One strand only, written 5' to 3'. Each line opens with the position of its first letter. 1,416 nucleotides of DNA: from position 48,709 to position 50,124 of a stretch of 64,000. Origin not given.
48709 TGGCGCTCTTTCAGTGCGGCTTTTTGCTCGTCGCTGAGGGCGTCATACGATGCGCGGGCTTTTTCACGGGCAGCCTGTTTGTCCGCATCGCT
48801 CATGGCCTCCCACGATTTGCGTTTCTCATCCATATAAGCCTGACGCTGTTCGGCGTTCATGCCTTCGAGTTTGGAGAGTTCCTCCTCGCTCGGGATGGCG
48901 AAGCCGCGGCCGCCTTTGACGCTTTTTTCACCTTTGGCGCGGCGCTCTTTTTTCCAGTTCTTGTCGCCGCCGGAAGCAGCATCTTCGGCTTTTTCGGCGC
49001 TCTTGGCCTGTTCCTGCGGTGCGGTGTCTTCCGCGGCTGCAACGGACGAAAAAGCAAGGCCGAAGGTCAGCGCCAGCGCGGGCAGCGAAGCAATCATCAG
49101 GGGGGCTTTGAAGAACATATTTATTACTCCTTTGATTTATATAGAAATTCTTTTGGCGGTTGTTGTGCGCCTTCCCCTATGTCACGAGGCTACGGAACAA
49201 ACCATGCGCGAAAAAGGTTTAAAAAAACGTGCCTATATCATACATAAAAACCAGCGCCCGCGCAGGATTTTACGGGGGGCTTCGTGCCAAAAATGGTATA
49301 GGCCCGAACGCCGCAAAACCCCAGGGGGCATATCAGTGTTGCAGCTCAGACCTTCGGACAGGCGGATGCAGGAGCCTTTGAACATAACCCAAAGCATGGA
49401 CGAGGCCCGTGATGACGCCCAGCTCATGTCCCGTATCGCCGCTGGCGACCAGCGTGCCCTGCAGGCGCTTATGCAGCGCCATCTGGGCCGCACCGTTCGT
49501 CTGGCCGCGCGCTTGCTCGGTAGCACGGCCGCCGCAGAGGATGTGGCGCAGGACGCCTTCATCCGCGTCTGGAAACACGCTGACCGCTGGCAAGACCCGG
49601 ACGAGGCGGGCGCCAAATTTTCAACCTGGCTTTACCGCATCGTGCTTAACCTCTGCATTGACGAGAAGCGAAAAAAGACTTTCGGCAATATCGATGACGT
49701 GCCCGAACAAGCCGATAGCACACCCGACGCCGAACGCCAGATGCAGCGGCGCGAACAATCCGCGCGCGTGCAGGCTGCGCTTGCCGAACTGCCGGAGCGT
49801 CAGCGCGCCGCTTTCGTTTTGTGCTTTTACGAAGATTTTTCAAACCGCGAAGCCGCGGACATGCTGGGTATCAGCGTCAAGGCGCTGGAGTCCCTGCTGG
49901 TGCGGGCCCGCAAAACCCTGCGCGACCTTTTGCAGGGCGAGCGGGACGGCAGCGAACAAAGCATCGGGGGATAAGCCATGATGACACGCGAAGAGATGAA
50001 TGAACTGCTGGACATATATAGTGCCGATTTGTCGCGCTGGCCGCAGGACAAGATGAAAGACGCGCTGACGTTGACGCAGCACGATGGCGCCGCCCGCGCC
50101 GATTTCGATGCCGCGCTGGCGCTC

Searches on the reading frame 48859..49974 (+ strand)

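Call 71: search_protein_families(library=pfam, proteins=[window:48859-49974:+], max_evalue=0.00001)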
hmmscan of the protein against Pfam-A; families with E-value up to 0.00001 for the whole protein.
window:48859-49974:+ (371 aa): 4 families
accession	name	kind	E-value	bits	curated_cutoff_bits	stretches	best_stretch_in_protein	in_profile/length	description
PF04542.20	Sigma70_r2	-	1.9e-19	69.6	24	1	204-274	1-69/71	Sigma-70 region 2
PF08281.18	Sigma70_r4_2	-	9.7e-18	64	25.7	1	303-354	3-54/54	Sigma-70, region 4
PF04545.22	Sigma70_r4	-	3.9e-10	39.5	24.1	1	307-355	1-49/50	Sigma-70, region 4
PF22233.2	PhyR_sigma-like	-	2.7e-07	30.7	27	1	308-352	1-45/50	Response regulator PhyR, sigma-like domain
